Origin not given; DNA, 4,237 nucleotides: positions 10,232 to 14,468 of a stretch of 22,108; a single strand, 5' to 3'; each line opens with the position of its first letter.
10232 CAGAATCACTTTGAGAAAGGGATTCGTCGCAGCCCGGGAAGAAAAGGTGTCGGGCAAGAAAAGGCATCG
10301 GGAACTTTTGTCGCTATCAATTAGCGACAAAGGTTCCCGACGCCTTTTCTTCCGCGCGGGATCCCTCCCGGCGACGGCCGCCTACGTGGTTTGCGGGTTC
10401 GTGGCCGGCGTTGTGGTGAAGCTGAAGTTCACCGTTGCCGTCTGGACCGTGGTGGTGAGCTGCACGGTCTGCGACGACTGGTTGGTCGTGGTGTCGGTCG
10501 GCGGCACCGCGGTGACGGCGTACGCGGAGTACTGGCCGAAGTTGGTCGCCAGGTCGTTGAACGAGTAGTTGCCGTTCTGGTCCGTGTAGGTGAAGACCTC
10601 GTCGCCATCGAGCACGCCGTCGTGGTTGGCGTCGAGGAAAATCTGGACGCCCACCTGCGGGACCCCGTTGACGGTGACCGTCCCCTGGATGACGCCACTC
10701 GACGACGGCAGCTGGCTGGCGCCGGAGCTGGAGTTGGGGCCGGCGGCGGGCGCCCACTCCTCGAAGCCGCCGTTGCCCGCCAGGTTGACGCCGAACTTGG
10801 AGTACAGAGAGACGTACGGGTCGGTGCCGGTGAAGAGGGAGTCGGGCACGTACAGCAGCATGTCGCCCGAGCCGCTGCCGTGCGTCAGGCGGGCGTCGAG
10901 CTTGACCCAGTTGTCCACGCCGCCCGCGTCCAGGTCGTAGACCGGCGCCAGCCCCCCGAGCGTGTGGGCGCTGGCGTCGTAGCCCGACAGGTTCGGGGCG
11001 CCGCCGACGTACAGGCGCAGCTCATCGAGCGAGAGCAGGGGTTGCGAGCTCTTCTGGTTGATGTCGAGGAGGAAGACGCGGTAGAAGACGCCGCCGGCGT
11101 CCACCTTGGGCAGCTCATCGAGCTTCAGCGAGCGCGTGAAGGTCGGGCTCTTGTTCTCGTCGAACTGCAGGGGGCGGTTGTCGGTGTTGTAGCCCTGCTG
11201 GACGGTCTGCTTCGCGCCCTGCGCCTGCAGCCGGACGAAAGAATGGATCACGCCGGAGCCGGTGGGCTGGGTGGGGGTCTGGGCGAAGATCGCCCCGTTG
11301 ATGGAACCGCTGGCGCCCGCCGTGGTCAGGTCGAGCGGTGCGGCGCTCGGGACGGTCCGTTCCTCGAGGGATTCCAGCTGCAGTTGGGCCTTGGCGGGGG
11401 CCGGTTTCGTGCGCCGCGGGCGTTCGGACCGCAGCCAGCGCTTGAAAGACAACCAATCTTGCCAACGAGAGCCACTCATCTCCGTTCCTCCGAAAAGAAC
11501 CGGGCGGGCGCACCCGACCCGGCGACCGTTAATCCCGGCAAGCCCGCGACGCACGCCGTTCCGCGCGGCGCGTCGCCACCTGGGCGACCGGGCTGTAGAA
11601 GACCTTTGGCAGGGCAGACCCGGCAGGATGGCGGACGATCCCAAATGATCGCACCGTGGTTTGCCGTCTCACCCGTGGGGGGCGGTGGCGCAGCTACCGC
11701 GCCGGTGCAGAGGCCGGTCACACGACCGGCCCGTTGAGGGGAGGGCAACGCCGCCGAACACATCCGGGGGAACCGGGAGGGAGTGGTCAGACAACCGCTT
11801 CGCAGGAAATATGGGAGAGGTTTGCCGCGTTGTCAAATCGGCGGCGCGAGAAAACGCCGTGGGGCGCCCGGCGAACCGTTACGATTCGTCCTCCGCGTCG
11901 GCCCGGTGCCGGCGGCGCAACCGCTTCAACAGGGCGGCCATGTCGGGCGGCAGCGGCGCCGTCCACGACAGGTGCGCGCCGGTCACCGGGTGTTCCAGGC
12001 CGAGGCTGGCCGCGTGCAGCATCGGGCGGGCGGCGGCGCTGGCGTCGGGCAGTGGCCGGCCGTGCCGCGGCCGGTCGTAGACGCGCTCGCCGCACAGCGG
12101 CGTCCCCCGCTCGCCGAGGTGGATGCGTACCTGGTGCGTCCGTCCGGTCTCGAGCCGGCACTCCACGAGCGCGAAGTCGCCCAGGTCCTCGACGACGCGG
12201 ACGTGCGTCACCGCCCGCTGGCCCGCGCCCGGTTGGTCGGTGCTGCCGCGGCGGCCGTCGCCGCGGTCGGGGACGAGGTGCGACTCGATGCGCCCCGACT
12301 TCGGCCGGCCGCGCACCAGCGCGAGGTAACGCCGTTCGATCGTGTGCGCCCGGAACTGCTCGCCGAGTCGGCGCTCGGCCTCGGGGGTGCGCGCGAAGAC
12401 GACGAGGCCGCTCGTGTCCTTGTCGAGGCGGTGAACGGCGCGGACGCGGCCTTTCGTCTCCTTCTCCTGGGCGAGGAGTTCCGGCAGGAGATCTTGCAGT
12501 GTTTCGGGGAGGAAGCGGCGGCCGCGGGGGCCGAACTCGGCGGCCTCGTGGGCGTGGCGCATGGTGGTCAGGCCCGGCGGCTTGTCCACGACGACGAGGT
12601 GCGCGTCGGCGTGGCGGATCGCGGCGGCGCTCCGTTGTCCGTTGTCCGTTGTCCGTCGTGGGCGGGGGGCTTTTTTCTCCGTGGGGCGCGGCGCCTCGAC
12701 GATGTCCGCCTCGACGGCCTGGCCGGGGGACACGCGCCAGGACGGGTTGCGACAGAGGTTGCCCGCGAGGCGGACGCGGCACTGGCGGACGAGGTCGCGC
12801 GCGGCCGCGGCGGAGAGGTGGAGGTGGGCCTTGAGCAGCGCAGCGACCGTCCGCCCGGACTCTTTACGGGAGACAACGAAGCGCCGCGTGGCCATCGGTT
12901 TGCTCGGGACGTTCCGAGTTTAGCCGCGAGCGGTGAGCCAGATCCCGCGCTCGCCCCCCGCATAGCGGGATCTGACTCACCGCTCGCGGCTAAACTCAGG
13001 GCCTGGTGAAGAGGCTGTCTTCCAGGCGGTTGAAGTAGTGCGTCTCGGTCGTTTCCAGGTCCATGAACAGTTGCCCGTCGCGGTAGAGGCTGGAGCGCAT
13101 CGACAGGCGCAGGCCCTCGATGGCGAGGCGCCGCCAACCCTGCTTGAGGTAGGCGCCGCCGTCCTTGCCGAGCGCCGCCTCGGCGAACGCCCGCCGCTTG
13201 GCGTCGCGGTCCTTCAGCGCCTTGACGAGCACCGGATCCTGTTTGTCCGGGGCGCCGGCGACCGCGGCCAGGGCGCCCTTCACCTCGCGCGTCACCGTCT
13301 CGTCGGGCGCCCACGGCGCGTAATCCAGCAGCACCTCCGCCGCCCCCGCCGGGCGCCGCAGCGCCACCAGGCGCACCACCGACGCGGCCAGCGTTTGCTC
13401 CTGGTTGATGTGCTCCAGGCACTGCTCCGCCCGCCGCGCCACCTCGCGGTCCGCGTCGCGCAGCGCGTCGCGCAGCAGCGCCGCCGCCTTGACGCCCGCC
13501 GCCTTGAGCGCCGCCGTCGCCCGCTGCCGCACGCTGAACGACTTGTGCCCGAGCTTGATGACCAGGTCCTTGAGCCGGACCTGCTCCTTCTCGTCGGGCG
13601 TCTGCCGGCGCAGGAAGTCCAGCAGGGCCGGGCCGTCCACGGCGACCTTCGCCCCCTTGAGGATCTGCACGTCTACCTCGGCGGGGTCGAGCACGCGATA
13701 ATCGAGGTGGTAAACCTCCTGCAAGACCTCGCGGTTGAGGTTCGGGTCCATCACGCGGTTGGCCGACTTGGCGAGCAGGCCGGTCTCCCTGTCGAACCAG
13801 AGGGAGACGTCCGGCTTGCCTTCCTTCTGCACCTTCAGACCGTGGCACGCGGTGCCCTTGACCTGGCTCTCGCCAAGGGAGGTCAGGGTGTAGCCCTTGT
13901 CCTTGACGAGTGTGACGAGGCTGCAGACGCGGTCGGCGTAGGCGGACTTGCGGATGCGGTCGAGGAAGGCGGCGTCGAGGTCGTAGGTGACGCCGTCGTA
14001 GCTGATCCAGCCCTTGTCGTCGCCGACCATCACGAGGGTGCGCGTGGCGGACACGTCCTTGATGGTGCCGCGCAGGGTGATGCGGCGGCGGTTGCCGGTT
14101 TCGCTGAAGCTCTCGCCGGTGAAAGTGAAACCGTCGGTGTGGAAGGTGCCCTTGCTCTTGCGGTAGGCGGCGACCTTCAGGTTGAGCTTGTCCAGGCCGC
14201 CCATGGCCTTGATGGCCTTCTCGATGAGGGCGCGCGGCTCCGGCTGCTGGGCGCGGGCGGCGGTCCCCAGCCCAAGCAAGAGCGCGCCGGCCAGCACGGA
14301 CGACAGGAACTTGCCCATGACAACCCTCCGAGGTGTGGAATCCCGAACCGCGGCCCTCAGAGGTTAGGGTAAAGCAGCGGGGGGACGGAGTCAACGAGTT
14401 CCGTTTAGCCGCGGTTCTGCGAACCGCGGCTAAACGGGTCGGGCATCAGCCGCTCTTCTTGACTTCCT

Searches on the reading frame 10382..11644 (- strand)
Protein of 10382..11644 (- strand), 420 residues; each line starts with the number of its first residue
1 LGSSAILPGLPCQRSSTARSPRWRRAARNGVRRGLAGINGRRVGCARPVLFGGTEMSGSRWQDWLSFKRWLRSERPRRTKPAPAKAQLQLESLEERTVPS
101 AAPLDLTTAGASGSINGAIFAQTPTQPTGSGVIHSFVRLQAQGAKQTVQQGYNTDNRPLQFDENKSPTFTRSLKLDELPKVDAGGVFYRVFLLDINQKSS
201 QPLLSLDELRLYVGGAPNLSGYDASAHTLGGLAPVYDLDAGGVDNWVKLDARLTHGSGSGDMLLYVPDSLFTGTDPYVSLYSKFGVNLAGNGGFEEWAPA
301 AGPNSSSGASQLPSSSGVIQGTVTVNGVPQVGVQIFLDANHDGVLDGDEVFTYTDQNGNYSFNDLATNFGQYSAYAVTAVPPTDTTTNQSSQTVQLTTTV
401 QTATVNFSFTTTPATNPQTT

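Call 14: search_protein_families(library=pfam, proteins=[window:10382-11644:-])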
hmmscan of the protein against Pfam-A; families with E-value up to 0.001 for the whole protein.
window:10382-11644:- (420 aa): 1 family
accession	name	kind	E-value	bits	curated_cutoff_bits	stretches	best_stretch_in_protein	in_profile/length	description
PF13620.12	CarboxypepD_reg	-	0.00068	20.4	32.3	0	319-397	2-78/82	Carboxypeptidase regulatory-like domain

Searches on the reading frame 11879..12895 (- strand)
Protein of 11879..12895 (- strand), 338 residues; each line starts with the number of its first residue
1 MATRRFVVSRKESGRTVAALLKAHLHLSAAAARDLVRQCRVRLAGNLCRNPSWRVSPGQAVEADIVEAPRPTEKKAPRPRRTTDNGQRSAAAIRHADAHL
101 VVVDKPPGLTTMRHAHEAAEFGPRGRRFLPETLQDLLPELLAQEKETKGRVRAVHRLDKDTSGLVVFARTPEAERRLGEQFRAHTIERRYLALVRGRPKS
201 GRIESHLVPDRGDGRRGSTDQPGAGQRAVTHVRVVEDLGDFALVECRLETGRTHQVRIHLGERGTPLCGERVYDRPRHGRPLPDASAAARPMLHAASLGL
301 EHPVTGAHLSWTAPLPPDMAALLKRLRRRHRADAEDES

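Call 14: search_protein_families(library=pfam, proteins=[window:11879-12895:-])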
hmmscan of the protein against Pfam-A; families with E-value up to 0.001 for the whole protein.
window:11879-12895:- (338 aa): 2 families
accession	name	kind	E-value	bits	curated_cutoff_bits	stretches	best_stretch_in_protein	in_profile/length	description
PF00849.27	PseudoU_synth_2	-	2.1e-34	119.4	26.8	1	99-260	1-150/152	RNA pseudouridylate synthase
PF01479.30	S4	-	0.0001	22.4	22.8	1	20-60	7-47/48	S4 domain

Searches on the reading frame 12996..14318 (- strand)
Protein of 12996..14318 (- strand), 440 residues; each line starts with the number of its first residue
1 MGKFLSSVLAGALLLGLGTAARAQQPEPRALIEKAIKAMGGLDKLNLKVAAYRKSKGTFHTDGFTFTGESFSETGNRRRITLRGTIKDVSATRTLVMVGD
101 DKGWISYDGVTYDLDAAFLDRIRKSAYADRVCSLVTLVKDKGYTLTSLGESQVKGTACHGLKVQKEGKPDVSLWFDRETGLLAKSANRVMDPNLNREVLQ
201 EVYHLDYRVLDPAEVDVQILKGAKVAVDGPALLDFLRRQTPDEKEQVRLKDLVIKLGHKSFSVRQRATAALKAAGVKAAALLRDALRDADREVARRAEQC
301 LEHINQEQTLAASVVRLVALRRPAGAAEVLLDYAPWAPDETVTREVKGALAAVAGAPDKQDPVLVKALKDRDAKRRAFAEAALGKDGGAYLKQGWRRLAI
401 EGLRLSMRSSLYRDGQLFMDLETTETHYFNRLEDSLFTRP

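Call 13: find_encoding_contigs(protein=window:12996-14318:-, flank=10000, max_places=6)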
Protein window:12996-14318:- (440 aa): 1 contig read that carries it; 1 place shown.
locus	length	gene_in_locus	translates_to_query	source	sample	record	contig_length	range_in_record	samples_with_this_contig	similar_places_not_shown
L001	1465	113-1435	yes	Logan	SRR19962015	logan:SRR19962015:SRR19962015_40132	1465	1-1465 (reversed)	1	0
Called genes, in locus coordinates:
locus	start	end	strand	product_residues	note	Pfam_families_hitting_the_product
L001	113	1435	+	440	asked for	-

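Call 14: search_protein_families(library=pfam, proteins=[window:12996-14318:-])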
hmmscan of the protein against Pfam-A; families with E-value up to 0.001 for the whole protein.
window:12996-14318:- (440 aa): 1 family
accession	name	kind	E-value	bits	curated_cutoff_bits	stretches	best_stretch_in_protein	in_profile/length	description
PF13646.12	HEAT_2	-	7.6e-05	23.4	27.7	0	252-310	4-64/88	HEAT repeats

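Call 55: find_related_loci(query=window:12996-14318:-, collection=metagenome_contigs, flank=10000)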
Query window:12996-14318:- (440 aa) in metagenome_contigs; peptide patterns used: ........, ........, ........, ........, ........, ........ (x = any residue, [..] = any of these).
152 stretches matched a pattern; 2 encode a relative of the query (tblastn E <= 1e-3); 2 distinct loci.
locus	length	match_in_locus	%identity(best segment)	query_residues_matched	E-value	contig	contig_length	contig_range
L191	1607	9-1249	34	26-211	3e-25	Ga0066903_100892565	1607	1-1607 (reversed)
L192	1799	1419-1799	30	18-145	4e-10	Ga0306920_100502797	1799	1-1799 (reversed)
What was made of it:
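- Tried and rejected: It returned only two short contigs at 30-34% identity (call 55).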
